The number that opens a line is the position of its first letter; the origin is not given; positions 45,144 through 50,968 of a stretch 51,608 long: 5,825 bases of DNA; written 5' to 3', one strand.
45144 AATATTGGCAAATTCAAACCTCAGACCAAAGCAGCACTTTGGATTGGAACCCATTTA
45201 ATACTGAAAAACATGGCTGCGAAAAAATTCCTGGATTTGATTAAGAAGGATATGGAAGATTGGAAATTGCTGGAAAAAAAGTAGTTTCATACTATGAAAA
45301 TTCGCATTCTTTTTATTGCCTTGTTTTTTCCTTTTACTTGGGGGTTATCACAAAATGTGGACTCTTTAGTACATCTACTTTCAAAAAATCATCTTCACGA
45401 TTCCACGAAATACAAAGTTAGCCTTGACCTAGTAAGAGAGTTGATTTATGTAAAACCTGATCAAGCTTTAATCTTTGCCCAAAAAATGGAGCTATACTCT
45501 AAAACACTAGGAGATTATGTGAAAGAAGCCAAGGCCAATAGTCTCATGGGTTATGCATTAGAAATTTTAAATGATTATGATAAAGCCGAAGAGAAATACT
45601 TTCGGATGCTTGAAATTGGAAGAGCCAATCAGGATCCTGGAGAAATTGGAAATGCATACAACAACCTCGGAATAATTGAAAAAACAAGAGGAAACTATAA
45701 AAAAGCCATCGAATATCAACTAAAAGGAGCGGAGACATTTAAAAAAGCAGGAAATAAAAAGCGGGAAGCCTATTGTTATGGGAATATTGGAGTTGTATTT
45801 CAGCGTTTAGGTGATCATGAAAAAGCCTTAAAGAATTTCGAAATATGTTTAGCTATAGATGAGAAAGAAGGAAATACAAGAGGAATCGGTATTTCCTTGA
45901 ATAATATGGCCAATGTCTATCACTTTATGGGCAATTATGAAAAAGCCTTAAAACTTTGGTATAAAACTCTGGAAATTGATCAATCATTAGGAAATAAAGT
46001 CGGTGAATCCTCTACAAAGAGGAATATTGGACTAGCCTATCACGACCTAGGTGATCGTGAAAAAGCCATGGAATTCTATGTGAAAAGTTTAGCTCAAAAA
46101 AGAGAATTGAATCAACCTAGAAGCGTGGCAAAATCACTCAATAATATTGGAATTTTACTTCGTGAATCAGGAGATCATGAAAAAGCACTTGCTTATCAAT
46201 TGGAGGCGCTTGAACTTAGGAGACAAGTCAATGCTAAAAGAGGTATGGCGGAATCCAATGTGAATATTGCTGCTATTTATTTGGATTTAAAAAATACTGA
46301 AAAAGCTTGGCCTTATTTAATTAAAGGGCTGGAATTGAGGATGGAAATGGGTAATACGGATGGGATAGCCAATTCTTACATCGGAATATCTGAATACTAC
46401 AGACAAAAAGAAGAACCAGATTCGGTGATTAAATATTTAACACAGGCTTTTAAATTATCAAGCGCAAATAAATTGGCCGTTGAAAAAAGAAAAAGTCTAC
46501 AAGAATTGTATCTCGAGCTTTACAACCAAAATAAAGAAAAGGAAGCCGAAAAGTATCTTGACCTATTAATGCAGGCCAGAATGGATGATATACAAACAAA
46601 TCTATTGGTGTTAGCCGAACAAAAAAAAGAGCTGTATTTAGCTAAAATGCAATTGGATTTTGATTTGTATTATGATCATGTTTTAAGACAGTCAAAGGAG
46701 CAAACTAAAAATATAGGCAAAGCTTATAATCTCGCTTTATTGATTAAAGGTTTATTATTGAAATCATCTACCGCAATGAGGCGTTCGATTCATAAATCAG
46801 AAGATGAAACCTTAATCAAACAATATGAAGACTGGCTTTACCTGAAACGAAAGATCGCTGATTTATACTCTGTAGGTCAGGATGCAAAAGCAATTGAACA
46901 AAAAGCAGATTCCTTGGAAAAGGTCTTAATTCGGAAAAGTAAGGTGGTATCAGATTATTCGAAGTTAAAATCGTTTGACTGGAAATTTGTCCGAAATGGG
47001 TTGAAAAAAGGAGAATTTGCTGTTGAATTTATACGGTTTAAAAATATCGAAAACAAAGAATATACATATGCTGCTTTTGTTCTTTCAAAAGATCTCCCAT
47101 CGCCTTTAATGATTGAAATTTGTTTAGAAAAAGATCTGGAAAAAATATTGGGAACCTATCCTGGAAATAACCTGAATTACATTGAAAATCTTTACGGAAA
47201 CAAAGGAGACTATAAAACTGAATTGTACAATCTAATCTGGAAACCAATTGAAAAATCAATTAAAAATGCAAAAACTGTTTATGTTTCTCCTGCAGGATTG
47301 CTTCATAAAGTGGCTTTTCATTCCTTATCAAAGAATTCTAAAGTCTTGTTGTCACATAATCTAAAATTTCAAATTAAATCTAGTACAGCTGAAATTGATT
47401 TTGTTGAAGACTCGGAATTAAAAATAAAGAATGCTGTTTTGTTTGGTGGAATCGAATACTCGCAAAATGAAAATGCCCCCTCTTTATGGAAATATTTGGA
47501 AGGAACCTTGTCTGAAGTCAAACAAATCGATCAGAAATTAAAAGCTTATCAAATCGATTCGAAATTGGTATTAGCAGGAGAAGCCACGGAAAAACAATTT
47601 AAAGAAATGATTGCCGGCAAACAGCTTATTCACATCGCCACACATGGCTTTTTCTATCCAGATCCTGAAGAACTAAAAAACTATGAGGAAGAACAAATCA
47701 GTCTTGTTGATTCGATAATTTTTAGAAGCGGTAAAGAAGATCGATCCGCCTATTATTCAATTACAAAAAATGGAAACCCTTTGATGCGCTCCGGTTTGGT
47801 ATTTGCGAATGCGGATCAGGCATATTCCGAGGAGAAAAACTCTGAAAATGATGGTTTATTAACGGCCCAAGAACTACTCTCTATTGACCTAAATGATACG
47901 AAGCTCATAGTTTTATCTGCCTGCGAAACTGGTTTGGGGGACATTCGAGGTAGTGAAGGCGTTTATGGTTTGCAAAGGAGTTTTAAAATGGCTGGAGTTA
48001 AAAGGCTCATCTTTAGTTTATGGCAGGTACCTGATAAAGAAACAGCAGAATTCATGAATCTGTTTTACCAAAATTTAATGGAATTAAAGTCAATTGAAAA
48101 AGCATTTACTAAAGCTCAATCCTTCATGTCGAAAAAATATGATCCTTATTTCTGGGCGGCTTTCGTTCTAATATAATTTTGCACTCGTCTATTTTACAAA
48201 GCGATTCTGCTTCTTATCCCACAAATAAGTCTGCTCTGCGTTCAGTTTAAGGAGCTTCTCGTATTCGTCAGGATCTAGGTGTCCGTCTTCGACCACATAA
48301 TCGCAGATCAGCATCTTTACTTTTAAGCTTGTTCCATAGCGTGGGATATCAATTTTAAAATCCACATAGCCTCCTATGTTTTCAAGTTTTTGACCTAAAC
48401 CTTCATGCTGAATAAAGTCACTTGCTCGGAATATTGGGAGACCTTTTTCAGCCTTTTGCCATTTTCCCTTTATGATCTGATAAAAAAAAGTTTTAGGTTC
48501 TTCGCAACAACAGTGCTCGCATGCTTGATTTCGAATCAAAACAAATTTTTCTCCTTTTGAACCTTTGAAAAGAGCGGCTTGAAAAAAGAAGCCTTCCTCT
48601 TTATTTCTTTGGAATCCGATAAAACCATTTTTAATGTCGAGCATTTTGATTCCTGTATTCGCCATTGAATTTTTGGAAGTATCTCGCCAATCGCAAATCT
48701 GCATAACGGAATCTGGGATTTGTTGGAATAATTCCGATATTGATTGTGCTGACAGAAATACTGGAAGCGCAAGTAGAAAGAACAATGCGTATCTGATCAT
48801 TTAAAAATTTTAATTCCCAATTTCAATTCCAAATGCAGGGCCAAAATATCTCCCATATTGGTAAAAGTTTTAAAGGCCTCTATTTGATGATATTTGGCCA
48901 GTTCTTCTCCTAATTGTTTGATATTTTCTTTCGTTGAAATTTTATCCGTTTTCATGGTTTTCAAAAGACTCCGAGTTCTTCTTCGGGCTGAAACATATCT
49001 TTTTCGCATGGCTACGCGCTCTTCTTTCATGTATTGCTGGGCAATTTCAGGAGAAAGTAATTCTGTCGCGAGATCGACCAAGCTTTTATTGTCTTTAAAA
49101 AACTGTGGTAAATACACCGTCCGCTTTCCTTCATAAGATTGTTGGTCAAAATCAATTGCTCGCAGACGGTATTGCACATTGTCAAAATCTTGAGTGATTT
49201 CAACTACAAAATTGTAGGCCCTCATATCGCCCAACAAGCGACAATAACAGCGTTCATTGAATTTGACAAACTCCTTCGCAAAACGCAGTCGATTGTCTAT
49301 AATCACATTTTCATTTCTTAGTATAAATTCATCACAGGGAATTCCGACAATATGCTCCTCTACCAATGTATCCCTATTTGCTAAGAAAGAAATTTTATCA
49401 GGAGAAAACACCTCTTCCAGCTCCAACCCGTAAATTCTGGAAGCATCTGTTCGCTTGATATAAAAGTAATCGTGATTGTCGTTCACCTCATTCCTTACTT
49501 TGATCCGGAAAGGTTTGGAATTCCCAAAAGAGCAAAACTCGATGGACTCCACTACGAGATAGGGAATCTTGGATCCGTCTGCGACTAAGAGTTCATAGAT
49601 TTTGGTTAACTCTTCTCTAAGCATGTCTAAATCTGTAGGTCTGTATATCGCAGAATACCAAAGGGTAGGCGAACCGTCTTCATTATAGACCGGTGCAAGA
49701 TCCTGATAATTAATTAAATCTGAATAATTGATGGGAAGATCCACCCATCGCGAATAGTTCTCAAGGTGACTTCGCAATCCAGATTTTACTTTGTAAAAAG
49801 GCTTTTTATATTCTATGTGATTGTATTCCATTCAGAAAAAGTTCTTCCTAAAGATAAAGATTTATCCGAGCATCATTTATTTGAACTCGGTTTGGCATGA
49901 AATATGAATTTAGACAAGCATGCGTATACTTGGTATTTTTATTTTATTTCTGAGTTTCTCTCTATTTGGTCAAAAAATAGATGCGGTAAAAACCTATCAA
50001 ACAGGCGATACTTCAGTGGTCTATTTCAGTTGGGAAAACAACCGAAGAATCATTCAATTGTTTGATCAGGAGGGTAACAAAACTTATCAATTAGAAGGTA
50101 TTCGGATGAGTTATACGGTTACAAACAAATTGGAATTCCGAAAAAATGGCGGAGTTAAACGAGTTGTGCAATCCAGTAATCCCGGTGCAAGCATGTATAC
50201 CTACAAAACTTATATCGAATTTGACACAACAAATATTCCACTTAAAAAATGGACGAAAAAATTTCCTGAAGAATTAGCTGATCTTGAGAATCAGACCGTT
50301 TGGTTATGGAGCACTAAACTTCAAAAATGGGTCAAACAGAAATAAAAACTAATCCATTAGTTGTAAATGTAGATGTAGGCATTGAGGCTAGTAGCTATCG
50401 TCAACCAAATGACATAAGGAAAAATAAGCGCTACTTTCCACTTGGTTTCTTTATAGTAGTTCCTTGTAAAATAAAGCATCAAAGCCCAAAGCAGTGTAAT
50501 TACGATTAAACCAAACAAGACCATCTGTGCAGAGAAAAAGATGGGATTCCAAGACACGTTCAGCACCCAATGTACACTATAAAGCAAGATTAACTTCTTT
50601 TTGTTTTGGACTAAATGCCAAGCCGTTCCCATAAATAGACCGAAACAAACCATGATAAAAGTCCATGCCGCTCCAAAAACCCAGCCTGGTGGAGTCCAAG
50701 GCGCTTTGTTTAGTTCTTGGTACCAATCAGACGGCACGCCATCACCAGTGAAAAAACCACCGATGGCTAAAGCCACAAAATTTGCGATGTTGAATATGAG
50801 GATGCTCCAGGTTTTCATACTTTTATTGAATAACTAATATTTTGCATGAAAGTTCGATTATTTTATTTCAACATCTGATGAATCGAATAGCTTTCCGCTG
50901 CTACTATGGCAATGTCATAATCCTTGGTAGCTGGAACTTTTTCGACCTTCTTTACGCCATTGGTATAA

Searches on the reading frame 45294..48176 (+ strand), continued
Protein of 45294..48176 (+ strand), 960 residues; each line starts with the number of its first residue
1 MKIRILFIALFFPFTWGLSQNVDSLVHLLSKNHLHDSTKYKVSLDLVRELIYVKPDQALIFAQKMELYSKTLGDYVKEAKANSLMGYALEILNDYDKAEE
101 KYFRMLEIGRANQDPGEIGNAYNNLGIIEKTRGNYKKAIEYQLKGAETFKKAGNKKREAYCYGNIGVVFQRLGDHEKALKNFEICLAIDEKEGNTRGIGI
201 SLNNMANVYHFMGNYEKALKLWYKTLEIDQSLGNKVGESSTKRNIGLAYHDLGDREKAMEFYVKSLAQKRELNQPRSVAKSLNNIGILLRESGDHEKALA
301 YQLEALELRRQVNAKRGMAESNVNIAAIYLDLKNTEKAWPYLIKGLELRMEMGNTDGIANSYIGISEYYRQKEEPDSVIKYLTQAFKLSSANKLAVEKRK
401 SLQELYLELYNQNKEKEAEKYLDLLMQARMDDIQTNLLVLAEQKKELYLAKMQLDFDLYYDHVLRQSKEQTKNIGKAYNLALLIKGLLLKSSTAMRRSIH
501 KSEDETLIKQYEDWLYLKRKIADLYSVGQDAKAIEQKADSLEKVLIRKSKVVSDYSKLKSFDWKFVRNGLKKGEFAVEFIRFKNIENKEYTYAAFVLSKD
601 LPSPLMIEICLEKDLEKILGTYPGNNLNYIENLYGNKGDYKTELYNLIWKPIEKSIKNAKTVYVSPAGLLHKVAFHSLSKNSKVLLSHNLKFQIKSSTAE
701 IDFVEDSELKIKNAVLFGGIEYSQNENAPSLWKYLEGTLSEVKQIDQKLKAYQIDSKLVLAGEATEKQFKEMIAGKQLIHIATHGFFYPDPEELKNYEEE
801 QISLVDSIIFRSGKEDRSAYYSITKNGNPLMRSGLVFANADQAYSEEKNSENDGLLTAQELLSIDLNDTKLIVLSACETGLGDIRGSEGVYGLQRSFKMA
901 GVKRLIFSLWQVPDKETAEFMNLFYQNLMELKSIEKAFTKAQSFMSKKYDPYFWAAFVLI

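Call 38: find_related_loci(query=A2, collection=metagenome_contigs, flank=6000)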
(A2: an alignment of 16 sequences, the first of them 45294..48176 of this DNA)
Query A2 (960 aa) in metagenome_contigs; peptide patterns used: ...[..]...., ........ (x = any residue, [..] = any of these).
600 stretches matched a pattern (row limit reached: there are more); 580 encode a relative of the query (tblastn E <= 1e-3); the best 80 are kept; 78 distinct loci.
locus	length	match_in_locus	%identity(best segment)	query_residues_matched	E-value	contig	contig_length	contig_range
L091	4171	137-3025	38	2-960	0e+0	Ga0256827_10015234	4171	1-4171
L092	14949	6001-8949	36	1-960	0e+0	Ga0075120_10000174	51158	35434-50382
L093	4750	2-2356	39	69-960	6e-178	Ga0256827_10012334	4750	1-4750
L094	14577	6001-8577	38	26-960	2e-166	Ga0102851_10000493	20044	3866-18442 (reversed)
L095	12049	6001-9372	35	51-960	2e-163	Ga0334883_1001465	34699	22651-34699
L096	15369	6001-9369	37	85-960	2e-160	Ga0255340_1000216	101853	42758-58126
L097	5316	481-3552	37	17-960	4e-161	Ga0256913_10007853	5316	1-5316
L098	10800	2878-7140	36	95-960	5e-150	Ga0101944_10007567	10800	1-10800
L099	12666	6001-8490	36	85-960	1e-149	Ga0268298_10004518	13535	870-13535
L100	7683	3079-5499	38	78-960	4e-147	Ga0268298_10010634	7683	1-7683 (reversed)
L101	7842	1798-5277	34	29-960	2e-146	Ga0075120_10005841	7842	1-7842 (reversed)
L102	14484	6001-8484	37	110-960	3e-145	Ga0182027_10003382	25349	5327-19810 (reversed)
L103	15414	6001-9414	36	56-960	5e-151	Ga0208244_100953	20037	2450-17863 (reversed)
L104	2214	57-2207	48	133-960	9e-154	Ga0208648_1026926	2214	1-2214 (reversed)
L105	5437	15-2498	35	92-960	2e-142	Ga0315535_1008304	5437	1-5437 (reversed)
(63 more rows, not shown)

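Call 45: find_encoding_contigs(protein=P0137, flank=6000, max_places=2)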
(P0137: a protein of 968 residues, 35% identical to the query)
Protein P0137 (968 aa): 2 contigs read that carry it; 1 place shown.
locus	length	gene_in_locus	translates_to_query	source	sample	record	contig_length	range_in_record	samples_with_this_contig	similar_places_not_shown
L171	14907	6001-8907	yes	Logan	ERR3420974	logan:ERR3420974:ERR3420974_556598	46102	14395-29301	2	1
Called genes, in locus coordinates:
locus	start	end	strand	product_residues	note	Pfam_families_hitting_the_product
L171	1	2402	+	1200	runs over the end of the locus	PF14903:WG_beta_rep (weak)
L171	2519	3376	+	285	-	PF00165:HTH_AraC (weak), PF12833:HTH_18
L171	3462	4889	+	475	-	PF00595:PDZ (faint), PF13180:PDZ_2 (weak), PF12146:Hydrolase_4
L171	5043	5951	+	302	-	PF12833:HTH_18, PF00165:HTH_AraC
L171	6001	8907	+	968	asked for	PF14938:SNAP (weak), PF00515:TPR_1 (faint), PF07719:TPR_2 (faint), PF13176:TPR_7 (faint), PF13424:TPR_12, PF17874:TPR_MalT (weak), PF13424:TPR_12 (weak), PF12770:CHAT, +2 more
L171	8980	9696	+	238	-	PF10988:DUF2807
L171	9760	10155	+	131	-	-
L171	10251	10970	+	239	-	PF10988:DUF2807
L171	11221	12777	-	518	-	PF12450:vWF_A, PF00092:VWA, PF13519:VWA_2, PF13768:VWA_3, PF12034:YfbK_C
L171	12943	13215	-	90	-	-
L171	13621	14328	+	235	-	-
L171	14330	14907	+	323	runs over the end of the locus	-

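Call 65: predict_structure(alignment_id=A2)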
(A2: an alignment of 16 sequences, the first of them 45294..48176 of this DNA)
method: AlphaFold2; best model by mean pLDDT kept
length: 960 residues; sequences in the alignment: 16
mean_pLDDT: 82.5   pTM: 0.75
mean pLDDT of the five models: 82.5, 81.1, 80.1, 78.8, 74.6
residues with pLDDT >= 90: 400; 70-90: 390; 50-70: 132; < 50: 38
segments of 3 or more residues with pLDDT < 50: 14-22, 801-819, 847-849, 884-886
pLDDT, mean of each block of 10 residues (from residue 1): 57 46 57 74 81 80 89 87 90 88 94 91 93 88 96 92 94 90 96 93 95 89 95 89 94 91 94 86 95 94 95 86 96 95 94 84 95 95 95 87 95 90 92 81 80 92 85 88 74 66 82 82 66 79 77 60 89 93 89 94 92 86 64 76 92 88 88 81 79 81 65 91 68 77 93 92 88 88 75 57 39 45 59 80 56 77 81 73 53 76 77 78 92 87 81 69
secondary structure, 60 per line:
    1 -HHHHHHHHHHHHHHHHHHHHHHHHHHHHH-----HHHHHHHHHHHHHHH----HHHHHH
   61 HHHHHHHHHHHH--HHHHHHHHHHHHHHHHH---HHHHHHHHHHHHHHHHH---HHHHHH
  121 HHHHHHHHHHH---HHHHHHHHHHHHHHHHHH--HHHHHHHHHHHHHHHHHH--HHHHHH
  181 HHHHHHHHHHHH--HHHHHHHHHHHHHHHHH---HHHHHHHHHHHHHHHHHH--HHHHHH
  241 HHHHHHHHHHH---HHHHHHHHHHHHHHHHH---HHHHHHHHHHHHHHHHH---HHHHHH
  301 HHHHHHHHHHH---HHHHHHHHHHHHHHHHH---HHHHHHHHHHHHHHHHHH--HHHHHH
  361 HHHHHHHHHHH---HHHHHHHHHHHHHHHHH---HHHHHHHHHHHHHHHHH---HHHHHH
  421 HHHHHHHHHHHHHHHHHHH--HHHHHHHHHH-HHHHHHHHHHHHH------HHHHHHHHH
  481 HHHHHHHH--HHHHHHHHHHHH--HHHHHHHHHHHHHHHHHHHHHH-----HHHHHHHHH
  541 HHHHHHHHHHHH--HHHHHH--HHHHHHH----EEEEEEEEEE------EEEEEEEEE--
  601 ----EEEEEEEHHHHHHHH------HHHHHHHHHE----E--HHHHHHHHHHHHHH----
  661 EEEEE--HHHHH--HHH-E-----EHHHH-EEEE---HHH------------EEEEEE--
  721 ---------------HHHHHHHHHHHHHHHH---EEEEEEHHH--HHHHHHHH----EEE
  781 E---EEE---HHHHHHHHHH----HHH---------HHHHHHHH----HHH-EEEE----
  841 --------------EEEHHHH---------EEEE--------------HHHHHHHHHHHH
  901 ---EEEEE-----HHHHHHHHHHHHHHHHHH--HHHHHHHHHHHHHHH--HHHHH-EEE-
elements in order (helices of 4 or more, strands of 3 or more residues): H2-30 H36-50 H55-72 H75-91 H95-111 H115-131 H135-152 H155-172 H175-192 H195-211 H215-232 H235-251 H255-271 H275-291 H295-311 H315-331 H335-352 H355-371 H375-391 H395-411 H415-439 H442-451 H453-465 H472-488 H491-502 H505-526 H532-552 H555-560 H563-569 E574-583 E590-598 E605-611 H612-619 H626-634 H643-656 E661-665 H668-672 H686-689 E691-694 E713-718 H736-751 E755-760 H766-773 E778-781 E785-787 H791-800 H817-824 E833-836 E855-857 H858-861 E871-874 H889-900 E904-908 H914-931 H934-948 H951-955 E957-959

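Call 69: fold_search(model_id=the predicted structure, library=pdb)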
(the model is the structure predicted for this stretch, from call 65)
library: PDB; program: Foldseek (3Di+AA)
matches with E <= 10: 1416; with E <= 0.001: 354
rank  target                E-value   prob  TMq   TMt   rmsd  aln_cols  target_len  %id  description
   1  8rw5                  8.3e-13  1.00  0.23  0.25  27.9       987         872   12  Symmetry expansion of dimeric transmembrane anti-sigma factor DdvA (released 2024-11-06)
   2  8rot_A                1.3e-12  1.00  0.25  0.26  29.0      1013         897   12  Cryo-EM structure of the transmembrane anti-sigma factor DdvA (released 2024-11-06)
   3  9hn5_A                3.4e-12  1.00  0.37  0.26  16.9      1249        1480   11  Cryo-EM structure of human separase bound to phosphorylated SCC1 (100-320 aa) (released 2025-09-03)
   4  3sf4_C                8.8e-12  1.00  0.24  0.58   7.6       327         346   25  Crystal structure of the complex between the conserved cell polarity proteins Inscuteable and LGN (released 2011-11-23)
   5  3sf4_B                1.0e-11  1.00  0.24  0.58   7.4       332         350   25  Crystal structure of the complex between the conserved cell polarity proteins Inscuteable and LGN (released 2011-11-23)
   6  3sf4_A                1.1e-11  1.00  0.25  0.60   7.9       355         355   23  Crystal structure of the complex between the conserved cell polarity proteins Inscuteable and LGN (released 2011-11-23)
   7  9hn0_B                1.1e-11  1.00  0.35  0.23  16.8      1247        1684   11  Cryo-EM structure of human separase bound to SCC1 (310-550 aa) (released 2025-09-03)
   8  6hc2_A                1.2e-11  1.00  0.27  0.63   6.8       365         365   23  Crystal structure of NuMA/LGN hetero-hexamers (released 2019-05-29)
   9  6hc2_E                1.4e-11  1.00  0.27  0.63   6.7       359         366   23  Crystal structure of NuMA/LGN hetero-hexamers (released 2019-05-29)
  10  6hc2_C                1.4e-11  1.00  0.27  0.63   6.9       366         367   23  Crystal structure of NuMA/LGN hetero-hexamers (released 2019-05-29)
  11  6hc2_S                1.5e-11  1.00  0.27  0.63   6.8       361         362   23  Crystal structure of NuMA/LGN hetero-hexamers (released 2019-05-29)
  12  5a7d_H                2.7e-11  1.00  0.22  0.53   9.1       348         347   21  Tetrameric assembly of LGN with Inscuteable (released 2016-08-03)
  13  5a7d_F                3.3e-11  1.00  0.23  0.54   9.1       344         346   21  Tetrameric assembly of LGN with Inscuteable (released 2016-08-03)
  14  9hn4_B                3.8e-11  1.00  0.36  0.26  16.4      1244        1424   11  Cryo-EM structure of human separase bound to phosphorylated SCC1 (310-550 aa) (released 2025-09-03)
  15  8eey_B                4.0e-11  1.00  0.41  0.52  11.8       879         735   13  Cas7-11 in complex with DR-mismatched target RNA, Csx29 and Csx30 (released 2022-11-16)
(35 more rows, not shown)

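Call 71: search_protein_families(library=pfam, alignment_id=A4, max_evalue=0.0001)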
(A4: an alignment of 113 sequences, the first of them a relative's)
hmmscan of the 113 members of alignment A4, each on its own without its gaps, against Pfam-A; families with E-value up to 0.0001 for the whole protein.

A. member 1, L085:8822-9523:- (234 aa): 4 families
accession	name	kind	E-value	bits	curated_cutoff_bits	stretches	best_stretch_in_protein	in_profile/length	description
PF02224.24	Cytidylate_kin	-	6.8e-66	222.4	26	1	14-229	1-210/211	Cytidylate kinase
PF13189.12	Cytidylate_kin2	-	3.8e-11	43.9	28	1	14-190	2-147/176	Cytidylate kinase-like family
PF13238.12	AAA_18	-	4.5e-08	34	29.4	1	14-171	1-112/128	AAA domain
PF13207.12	AAA_17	-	9.4e-05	23.1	27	0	18-49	2-33/136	AAA domain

B. families by the number of members that match (of 113 scanned): 137 families (the first 25 are shown)
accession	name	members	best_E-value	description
PF00656.27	Peptidase_C14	9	2.7e-25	Caspase domain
PF13424.12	TPR_12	8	5.7e-117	Tetratricopeptide repeat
PF00515.34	TPR_1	8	4.6e-33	Tetratricopeptide repeat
PF13374.12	TPR_10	7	2.2e-90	Tetratricopeptide repeat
PF07719.23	TPR_2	7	5.9e-42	Tetratricopeptide repeat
PF18962.6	Por_Secre_tail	7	1.3e-21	Secretion system C-terminal sorting domain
PF13181.12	TPR_8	6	1.1e-37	Tetratricopeptide repeat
PF13176.12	TPR_7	4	4.2e-43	Tetratricopeptide repeat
PF24885.1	TPR_NPHP3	3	8.9e-61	Nephrocystin-3 TPR domain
PF14559.12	TPR_19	3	1.5e-25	Tetratricopeptide repeat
PF13428.12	TPR_14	3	2.1e-21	Tetratricopeptide repeat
PF19313.5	DUF5916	2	5.3e-176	Domain of unknown function (DUF5916)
PF17874.7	TPR_MalT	2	4e-33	MalT-like TPR region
PF13431.12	TPR_17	2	6.1e-23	Tetratricopeptide repeat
PF07228.17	SpoIIE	2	1.3e-22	Stage II sporulation protein E (SpoIIE)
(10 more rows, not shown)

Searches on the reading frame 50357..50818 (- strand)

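Call 3: search_protein_families(library=pfam, proteins=[window:50357-50818:-], max_evalue=0.01)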
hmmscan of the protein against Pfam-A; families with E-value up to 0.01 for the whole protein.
window:50357-50818:- (153 aa): 1 family
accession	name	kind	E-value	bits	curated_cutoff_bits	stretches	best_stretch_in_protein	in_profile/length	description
PF03073.20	TspO_MBR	-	4.7e-33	114.4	24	1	14-150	6-144/145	TspO/MBR family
